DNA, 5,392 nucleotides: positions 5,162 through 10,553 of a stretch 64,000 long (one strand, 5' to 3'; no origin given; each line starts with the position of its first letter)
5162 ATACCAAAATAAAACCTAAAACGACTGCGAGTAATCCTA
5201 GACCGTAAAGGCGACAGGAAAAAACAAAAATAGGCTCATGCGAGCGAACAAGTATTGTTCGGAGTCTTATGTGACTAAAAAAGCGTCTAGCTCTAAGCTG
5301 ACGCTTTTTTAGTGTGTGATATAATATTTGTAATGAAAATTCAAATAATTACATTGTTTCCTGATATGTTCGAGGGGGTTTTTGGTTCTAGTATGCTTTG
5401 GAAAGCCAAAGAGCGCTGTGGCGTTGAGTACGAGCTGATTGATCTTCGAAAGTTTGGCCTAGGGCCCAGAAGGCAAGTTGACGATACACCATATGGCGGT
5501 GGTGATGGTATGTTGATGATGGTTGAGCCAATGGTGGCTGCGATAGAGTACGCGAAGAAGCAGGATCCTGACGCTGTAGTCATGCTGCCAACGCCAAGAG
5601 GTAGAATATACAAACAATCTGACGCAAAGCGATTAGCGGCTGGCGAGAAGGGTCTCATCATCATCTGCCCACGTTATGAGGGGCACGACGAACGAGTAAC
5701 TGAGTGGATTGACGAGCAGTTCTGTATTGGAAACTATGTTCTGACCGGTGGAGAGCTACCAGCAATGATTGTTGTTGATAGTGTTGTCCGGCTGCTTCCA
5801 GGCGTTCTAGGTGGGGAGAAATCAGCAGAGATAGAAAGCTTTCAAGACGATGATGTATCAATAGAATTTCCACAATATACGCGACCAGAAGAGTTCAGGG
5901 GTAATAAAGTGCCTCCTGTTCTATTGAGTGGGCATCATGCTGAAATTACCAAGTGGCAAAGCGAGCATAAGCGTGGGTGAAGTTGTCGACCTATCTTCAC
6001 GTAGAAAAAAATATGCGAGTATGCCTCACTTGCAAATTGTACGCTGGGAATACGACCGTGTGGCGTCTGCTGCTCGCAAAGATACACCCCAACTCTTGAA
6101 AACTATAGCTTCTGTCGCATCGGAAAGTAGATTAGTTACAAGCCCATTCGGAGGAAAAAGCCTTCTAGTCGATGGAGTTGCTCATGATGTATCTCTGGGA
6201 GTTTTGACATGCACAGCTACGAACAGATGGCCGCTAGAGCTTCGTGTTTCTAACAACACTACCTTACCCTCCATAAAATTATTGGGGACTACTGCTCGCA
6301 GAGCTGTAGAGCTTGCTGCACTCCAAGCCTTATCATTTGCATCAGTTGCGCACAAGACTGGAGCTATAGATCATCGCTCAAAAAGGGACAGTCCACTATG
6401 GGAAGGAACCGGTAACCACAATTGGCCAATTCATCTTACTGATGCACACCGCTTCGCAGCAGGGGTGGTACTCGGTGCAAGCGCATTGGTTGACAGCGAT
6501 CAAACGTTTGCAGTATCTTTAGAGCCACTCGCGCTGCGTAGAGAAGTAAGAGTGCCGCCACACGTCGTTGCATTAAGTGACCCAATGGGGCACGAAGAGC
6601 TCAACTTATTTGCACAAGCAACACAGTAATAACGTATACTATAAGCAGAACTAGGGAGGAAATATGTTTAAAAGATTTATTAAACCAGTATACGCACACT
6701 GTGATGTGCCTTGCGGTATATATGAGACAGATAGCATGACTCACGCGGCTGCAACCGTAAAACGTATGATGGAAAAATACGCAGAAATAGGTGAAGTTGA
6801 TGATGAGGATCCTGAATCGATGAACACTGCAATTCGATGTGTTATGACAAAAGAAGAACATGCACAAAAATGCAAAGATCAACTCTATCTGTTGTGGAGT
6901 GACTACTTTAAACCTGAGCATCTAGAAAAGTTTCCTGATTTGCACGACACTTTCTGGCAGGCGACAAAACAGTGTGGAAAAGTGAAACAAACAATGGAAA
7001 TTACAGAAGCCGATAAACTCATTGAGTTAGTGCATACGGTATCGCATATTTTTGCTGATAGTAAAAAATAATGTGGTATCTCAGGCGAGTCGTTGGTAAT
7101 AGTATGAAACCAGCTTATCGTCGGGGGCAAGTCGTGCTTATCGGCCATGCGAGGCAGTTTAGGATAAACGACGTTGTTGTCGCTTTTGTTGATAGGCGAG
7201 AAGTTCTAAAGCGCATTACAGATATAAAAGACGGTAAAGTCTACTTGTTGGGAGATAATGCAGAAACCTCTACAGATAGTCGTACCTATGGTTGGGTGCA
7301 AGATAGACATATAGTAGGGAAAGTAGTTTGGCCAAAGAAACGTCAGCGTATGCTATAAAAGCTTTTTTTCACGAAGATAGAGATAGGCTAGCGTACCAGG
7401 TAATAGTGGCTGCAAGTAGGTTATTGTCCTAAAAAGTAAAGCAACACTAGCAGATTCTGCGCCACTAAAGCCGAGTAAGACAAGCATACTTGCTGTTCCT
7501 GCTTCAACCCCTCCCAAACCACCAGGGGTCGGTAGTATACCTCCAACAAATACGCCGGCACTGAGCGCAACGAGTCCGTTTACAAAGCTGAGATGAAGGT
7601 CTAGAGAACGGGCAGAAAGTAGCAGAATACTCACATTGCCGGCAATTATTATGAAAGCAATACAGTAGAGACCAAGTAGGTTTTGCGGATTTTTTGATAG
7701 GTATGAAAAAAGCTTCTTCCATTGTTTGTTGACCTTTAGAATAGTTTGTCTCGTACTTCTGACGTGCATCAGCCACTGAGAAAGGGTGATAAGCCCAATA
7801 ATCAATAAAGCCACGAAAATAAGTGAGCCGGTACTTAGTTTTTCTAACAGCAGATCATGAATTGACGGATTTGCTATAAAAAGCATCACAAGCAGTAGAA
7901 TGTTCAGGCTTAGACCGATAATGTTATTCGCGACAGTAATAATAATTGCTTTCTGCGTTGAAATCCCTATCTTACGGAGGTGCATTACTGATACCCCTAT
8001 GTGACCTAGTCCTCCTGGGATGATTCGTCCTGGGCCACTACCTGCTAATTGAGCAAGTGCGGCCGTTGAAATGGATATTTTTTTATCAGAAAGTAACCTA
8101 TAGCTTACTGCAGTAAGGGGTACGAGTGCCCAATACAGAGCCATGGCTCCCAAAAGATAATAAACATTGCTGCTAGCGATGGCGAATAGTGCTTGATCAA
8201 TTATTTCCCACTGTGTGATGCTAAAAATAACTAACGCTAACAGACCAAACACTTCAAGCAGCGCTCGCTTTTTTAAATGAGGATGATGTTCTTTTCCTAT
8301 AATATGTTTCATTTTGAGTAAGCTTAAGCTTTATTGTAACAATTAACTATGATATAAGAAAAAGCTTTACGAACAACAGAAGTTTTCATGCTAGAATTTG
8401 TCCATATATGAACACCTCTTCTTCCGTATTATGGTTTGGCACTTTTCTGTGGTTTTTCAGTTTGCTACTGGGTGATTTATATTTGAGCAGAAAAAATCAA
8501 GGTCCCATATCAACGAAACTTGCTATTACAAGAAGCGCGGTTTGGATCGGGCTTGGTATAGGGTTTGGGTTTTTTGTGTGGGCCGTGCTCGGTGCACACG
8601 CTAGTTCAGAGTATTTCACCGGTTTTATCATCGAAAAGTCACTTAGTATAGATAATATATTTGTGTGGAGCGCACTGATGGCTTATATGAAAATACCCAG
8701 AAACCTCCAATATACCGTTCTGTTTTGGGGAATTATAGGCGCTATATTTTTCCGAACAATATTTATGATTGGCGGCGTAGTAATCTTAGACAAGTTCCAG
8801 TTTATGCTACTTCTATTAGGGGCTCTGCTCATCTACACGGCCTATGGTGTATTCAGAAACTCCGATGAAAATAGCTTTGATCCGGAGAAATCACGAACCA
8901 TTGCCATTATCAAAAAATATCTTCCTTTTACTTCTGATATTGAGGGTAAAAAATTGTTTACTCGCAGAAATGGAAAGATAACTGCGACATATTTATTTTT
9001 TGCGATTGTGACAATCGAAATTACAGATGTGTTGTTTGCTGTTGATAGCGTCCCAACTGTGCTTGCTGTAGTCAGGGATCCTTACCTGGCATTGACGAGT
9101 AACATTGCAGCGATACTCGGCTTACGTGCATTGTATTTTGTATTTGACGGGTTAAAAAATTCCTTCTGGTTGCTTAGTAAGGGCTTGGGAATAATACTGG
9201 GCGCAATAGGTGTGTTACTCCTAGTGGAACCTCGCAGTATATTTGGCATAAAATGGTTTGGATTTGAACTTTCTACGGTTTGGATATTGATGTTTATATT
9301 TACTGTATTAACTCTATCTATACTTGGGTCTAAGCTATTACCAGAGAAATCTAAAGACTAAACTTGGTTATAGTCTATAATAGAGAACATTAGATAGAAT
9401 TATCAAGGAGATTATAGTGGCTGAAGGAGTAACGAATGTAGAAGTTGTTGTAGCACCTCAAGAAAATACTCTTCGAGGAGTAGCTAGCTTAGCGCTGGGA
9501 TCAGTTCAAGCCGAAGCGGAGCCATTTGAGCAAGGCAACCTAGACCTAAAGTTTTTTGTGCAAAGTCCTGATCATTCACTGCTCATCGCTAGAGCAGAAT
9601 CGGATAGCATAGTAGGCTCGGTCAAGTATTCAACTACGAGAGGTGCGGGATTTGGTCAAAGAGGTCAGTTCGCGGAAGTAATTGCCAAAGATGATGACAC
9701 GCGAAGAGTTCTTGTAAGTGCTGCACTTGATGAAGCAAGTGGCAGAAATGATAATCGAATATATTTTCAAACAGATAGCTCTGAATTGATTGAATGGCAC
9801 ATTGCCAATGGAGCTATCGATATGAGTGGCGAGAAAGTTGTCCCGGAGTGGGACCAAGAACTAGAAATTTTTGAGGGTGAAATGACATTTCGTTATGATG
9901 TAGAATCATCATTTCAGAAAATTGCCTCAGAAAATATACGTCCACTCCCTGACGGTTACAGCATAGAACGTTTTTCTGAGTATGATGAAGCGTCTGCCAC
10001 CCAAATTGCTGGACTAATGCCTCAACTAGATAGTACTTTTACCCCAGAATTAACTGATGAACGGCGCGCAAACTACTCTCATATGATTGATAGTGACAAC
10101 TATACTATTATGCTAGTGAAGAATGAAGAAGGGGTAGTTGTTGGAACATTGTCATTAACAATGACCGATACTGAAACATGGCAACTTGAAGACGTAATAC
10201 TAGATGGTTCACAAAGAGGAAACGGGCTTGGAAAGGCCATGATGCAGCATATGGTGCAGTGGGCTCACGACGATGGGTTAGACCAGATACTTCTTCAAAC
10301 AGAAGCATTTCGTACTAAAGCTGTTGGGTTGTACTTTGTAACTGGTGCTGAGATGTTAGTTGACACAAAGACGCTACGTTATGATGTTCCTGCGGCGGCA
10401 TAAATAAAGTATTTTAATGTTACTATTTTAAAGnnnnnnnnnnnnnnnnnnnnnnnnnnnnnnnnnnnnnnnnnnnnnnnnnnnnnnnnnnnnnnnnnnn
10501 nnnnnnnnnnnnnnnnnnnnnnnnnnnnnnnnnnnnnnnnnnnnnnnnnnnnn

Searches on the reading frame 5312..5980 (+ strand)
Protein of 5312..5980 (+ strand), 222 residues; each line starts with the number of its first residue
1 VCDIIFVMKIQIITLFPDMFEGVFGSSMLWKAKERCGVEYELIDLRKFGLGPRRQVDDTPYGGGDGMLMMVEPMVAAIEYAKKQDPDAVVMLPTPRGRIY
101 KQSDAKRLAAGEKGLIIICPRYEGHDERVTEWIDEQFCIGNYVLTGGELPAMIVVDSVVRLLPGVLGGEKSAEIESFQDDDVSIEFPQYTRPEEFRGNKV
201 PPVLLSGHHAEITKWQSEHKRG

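Call 27: search_protein_families(library=pfam, proteins=[window:5312-5980:+], max_evalue=0.0001)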
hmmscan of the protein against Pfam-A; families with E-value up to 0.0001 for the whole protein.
window:5312-5980:+ (222 aa): 1 family
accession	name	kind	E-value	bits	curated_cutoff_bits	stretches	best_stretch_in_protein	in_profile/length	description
PF01746.26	tRNA_m1G_MT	-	1.5e-46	159.1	27.3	1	31-219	3-185/195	tRNA (Guanine-1)-methyltransferase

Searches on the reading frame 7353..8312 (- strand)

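Call 27: search_protein_families(library=pfam, proteins=[window:7353-8312:-], max_evalue=0.0001)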
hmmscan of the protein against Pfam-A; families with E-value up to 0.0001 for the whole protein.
window:7353-8312:- (319 aa): 1 family
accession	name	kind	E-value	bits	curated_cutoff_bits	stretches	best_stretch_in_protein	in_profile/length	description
PF03706.18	LPG_synthase_TM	-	1.1e-29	104.3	33.4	1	25-306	8-302/302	Lysylphosphatidylglycerol synthase TM region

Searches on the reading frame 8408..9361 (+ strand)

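Call 27: search_protein_families(library=pfam, proteins=[window:8408-9361:+], max_evalue=0.0001)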
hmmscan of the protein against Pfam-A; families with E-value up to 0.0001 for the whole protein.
window:8408-9361:+ (317 aa): 1 family
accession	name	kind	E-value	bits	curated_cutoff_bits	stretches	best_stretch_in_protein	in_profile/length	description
PF03741.22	TerC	-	6.1e-42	143.8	27.8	1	70-274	1-177/178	Integral membrane protein TerC family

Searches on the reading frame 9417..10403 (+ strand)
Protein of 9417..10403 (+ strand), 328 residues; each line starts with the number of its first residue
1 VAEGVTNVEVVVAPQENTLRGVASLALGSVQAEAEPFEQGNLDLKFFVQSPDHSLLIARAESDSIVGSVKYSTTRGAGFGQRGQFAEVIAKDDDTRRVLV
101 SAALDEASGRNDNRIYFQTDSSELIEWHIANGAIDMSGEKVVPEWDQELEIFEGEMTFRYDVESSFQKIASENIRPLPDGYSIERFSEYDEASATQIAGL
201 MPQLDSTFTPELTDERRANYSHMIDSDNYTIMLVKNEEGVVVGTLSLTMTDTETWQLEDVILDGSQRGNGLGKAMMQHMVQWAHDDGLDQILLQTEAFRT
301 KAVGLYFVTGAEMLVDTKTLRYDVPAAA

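Call 28: search_protein_families(library=pfam, proteins=[window:9417-10403:+], max_evalue=0.0001)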
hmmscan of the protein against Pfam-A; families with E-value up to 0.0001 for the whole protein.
window:9417-10403:+ (328 aa): 3 families
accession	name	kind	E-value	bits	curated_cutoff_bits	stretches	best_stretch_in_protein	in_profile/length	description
PF00583.31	Acetyltransf_1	-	9.7e-16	58.5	20.7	1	211-306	15-111/116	Acetyltransferase (GNAT) family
PF13508.13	Acetyltransf_7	-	4.1e-07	30.7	27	1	232-306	5-77/84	Acetyltransferase (GNAT) domain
PF13673.13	Acetyltransf_10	-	6.3e-06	26.6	23.6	1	218-306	20-102/128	Acetyltransferase (GNAT) domain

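Call 76: search_protein_families(library=ncbifam, proteins=[window:9417-10403:+], max_evalue=0.001)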
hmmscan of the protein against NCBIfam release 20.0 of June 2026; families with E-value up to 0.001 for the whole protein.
window:9417-10403:+ (328 aa): 9 families
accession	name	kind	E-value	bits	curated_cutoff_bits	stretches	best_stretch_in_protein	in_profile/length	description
NF033078.2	AAC_6p_Ia_fam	equivalog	1.2e-06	28.5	265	1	203-297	27-118/181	AAC(6')-Ia family aminoglycoside 6'-N-acetyltransferase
NF040503.1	resist_ArsN1a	equivalog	7.8e-06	25.7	170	1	220-309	37-131/159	arsinothricin resistance N-acetyltransferase ArsN1 family A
NF008212.0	PRK10975.1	equivalog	8.2e-06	25.8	219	1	232-313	141-222/232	dTDP-4-amino-4,6-dideoxy-D-galactose acyltransferase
NF000360.1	sat4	exception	8e-05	22.8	380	1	195-313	38-155/180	streptothricin N-acetyltransferase Sat4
TIGR01575.1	rimI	equivalog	8.6e-05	22.7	86.4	1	227-310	29-111/132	ribosomal protein S18-alanine N-acetyltransferase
NF002959.0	PRK03624.1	equivalog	0.0001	22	124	0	230-306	49-124/147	GNAT family acetyltransferase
NF049894.1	CG3035_N_ac_Glu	equivalog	0.00038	19.8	280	1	248-308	224-286/300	N-acetylglutamate synthase, CG3035 family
NF000359.1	sat3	exception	0.00062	19.9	360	0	222-307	65-148/180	streptothricin N-acetyltransferase Sat3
NF040501.1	resist_ArsN2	equivalog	0.00081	19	125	0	228-296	23-90/133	arsenic resistance N-acetyltransferase ArsN2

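Call 77: search_solved_structures(query=window:9417-10403:+, max_evalue=0.01)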
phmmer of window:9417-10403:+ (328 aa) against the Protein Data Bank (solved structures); distinct sequences matched with E-value up to 0.01: 2.
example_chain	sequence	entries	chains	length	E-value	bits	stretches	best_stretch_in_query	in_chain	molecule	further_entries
3pp9_A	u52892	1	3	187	0.0049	19.6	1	214-306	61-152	Putative streptothricin acetyltransferase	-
3fb3_A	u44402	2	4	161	0.0088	18.8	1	234-295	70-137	N-acetyltransferase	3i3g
